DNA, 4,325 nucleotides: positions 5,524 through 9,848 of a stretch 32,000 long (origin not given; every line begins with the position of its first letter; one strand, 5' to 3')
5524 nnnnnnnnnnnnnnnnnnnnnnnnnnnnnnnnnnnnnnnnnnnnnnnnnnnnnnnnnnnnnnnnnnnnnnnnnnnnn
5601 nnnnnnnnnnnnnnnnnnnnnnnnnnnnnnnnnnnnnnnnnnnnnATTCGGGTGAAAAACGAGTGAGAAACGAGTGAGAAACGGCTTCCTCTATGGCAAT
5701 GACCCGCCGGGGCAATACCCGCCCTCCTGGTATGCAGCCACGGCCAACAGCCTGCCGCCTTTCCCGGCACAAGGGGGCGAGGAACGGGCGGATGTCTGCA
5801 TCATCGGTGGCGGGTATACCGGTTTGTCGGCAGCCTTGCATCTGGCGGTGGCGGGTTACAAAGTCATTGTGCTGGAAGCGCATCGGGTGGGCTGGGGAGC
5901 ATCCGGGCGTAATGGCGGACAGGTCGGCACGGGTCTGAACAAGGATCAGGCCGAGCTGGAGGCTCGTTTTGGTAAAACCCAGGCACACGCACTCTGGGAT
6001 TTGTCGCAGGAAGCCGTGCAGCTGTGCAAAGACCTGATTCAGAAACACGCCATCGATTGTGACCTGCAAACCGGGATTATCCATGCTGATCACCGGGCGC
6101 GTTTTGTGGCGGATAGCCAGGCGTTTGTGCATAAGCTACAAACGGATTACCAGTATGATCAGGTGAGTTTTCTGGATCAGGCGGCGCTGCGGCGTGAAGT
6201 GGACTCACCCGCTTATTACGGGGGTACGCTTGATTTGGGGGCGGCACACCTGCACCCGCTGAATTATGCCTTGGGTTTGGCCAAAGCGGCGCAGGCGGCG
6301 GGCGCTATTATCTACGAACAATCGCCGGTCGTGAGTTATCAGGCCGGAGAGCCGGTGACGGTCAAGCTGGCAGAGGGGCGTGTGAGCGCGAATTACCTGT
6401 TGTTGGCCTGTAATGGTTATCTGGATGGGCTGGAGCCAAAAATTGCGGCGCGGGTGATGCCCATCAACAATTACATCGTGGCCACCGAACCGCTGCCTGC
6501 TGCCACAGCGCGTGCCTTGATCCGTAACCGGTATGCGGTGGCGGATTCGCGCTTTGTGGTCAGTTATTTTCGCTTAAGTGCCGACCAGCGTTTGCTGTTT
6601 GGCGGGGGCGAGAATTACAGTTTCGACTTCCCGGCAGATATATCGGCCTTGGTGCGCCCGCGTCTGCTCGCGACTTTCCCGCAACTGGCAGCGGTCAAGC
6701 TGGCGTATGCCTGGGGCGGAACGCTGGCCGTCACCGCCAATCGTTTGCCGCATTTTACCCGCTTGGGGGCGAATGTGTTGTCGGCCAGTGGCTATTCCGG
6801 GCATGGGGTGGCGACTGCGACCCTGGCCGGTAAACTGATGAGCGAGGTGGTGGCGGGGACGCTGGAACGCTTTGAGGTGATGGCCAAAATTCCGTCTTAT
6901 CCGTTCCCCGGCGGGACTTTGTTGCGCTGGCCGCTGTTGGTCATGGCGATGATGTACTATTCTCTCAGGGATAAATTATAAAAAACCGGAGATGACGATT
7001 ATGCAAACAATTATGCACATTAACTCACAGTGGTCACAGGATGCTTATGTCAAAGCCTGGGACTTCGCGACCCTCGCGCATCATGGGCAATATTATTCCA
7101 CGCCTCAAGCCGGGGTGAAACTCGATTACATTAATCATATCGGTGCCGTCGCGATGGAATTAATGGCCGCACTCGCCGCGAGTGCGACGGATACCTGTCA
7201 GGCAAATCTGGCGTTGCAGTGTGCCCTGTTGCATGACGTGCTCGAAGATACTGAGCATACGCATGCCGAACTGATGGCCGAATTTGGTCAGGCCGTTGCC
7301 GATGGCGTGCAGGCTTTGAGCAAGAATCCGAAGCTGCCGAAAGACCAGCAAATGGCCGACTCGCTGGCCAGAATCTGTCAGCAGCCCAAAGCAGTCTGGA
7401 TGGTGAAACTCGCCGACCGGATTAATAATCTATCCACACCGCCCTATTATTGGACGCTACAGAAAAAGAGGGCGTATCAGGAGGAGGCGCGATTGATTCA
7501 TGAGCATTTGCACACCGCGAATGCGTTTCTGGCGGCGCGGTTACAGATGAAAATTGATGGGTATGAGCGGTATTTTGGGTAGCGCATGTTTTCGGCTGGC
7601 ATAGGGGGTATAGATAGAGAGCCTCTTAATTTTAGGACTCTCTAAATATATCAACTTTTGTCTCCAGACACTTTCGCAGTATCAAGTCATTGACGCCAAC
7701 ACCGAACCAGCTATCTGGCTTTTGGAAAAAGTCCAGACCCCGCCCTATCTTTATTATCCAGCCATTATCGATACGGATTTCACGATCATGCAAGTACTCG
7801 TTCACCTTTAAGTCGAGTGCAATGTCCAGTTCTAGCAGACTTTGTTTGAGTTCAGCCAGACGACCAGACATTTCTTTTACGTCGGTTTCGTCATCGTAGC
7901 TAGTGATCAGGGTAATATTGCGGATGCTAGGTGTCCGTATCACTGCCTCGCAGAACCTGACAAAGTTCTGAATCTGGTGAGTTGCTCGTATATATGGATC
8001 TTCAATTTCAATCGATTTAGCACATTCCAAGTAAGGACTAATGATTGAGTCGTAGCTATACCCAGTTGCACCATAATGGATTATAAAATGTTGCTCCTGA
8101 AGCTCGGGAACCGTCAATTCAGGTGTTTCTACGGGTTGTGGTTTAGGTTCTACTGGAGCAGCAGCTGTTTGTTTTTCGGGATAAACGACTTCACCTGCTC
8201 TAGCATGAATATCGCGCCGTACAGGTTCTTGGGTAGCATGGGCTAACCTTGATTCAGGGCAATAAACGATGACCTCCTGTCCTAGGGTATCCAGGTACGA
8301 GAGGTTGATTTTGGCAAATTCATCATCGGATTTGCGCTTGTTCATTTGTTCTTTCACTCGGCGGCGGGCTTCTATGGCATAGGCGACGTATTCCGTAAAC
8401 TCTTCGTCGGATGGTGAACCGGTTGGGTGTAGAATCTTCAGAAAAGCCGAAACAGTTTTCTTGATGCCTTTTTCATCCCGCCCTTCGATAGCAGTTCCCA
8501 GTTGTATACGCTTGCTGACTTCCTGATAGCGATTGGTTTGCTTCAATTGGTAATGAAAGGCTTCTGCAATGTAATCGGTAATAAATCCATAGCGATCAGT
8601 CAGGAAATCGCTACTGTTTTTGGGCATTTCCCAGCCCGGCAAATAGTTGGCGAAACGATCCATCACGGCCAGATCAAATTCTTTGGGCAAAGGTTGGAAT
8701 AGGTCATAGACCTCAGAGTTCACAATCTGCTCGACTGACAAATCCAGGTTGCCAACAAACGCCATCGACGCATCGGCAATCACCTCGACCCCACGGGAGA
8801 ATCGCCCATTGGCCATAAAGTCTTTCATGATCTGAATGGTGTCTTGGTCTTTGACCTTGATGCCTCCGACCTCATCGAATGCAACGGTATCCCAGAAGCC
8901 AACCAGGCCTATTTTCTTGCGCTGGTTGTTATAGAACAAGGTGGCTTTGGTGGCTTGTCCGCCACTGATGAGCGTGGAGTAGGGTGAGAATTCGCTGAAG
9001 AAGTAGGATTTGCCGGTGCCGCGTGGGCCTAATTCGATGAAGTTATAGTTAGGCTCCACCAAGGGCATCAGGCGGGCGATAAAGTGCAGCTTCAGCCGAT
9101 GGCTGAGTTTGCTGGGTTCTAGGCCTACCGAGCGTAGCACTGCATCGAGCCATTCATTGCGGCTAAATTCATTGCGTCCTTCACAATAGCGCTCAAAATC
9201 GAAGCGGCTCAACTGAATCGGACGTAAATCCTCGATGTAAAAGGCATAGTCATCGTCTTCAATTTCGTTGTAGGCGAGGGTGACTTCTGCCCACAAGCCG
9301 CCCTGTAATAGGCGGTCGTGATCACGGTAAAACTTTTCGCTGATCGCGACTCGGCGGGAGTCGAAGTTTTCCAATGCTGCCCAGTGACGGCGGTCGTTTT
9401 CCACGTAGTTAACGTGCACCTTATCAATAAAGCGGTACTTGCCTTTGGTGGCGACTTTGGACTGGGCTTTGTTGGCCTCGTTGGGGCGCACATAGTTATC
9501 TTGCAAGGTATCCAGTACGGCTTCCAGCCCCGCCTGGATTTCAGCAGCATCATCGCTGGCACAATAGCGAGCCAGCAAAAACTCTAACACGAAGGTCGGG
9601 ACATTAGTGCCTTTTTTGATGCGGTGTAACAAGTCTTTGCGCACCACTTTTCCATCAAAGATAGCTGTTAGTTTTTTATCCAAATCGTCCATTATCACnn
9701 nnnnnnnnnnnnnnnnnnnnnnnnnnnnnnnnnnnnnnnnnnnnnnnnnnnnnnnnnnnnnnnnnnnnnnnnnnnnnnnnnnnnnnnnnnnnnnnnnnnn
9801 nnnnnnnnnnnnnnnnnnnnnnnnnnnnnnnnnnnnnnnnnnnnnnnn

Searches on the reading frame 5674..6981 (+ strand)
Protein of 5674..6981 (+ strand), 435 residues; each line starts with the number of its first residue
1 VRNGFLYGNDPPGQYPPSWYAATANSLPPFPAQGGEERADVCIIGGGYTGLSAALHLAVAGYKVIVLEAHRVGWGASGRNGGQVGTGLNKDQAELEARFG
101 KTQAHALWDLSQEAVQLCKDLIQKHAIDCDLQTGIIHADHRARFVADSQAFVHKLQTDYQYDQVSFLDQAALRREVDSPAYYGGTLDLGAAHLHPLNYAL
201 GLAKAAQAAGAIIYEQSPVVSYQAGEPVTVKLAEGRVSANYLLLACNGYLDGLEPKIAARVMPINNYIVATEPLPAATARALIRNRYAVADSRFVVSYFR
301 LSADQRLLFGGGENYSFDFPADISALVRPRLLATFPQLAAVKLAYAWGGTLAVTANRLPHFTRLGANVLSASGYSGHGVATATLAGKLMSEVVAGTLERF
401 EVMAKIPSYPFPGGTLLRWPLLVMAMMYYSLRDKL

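Call 25: search_protein_families(library=ncbifam, proteins=[window:5674-6981:+])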
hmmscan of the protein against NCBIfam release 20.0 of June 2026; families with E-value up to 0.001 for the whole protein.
window:5674-6981:+ (435 aa): 45 families (the best 25 are shown)
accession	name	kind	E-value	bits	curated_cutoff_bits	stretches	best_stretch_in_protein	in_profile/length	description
NF050086.1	pipecolate_AmaA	exception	1.6e-64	218.2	600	1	24-393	11-380/425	L-pipecolate oxidase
TIGR03329.1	Phn_aa_oxid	hypoth_equivalog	3.6e-55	187.6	632.8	1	25-399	11-397/460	putative aminophosphonate oxidoreductase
TIGR02352.1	thiamin_ThiO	equivalog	1.7e-13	50.4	250.8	1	41-394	1-348/351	glycine oxidase ThiO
TIGR03197.1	MnmC_Cterm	equivalog_domain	5.4e-12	45.5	174.2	1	40-248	1-200/400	FAD-dependent 5-carboxymethylaminomethyl-2-thiouridine(34) oxidoreductase MnmC1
TIGR01373.1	soxB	subfamily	8.5e-11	41.3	529.45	1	38-394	30-383/407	sarcosine oxidase subunit beta family protein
NF002480.1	PRK01747.1-1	equivalog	2.7e-10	39.3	540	1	28-262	237-464/645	bifunctional tRNA (5-methylaminomethyl-2-thiouridine)(34)-methyltransferase MnmC2/FAD-dependent 5-carboxymethylaminomethyl-2-thiouridine(34)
NF008425.0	PRK11259.1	equivalog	3.4e-10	39.4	257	1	37-263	3-218/377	N-methyl-L-tryptophan oxidase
TIGR01377.1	soxA_mon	subfamily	1.6e-08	33.7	479.65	1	40-265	2-214/381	amino oxidase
TIGR03364.1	HpnW_proposed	hypoth_equivalog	4.1e-08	32.7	285.1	1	40-98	2-61/365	TIGR03364 family FAD-dependent oxidoreductase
TIGR03467.1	HpnE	equivalog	1.7e-06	27.6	283.05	1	41-72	1-32/430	hydroxysqualene dehydroxylase HpnE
NF001933.0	PRK00711.1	subfamily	3.2e-06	26.4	383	0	41-88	3-51/429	D-amino acid dehydrogenase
NF008313.0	PRK11101.1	equivalog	3.5e-06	25.9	425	1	37-87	7-57/548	anaerobic glycerol-3-phosphate dehydrogenase subunit A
TIGR02032.1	GG-red-SF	subfamily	5.2e-06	26.4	158.8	1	40-72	2-34/297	geranylgeranyl reductase family protein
TIGR00292.1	TIGR00292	equivalog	6.5e-06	25.6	148.3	1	39-84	22-66/254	sulfide-dependent adenosine diphosphate thiazole synthase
NF033460.1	glycerol3P_ox_II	equivalog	6.8e-06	25.5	460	1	39-101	2-65/361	type 2 glycerol-3-phosphate oxidase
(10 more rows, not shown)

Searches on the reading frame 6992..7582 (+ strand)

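Call 25: search_protein_families(library=ncbifam, proteins=[window:6992-7582:+])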
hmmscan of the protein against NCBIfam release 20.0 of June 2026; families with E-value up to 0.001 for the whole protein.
window:6992-7582:+ (196 aa): 2 families
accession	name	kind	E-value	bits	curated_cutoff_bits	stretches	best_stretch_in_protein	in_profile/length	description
TIGR00691.1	spoT_relA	subfamily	5.1e-14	51.5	499.2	1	23-153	2-125/687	RelA/SpoT family protein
NF008303.0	PRK11092.1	equivalog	1.7e-11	43.1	947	1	20-155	24-152/702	bifunctional GTP diphosphokinase/guanosine-3',5'-bis pyrophosphate 3'-pyrophosphohydrolase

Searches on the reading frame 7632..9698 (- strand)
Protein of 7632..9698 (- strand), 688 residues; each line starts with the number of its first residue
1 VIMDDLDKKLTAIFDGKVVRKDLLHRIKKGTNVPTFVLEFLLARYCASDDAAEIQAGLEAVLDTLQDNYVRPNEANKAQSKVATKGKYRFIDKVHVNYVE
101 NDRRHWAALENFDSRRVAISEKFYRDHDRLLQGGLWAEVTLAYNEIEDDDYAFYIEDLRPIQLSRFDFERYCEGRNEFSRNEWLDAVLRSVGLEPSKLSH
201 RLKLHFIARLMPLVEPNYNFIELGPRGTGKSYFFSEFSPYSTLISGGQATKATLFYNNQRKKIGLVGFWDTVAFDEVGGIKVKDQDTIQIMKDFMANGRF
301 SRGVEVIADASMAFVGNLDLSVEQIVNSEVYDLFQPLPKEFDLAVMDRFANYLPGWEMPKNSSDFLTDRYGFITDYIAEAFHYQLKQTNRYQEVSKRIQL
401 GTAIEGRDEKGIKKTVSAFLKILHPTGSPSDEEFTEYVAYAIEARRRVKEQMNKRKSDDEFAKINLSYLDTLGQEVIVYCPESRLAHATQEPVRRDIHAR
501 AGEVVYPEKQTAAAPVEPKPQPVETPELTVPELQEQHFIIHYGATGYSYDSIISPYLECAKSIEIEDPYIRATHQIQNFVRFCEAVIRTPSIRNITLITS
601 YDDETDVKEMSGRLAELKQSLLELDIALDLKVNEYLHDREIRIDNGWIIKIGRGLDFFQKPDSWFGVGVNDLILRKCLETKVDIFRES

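Call 5: search_protein_families(library=pfam, proteins=[window:7632-9698:-])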
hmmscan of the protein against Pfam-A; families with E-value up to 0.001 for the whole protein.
window:7632-9698:- (688 aa): 3 families
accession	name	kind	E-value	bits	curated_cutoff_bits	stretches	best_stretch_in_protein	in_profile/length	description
PF13337.12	BrxL_ATPase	-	2.1e-123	411.5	25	1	153-466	1-312/313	Lon-like protease BrxL-like, ATPase domain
PF16565.11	MIT_C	-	2.2e-49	167.5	25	1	546-686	1-142/142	Phospholipase D-like domain at C-terminus of MIT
PF20442.3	BrxL_N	-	2.1e-45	154.4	28.2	1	13-143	2-132/132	BREX system Lon protease-like protein BrxL N-terminal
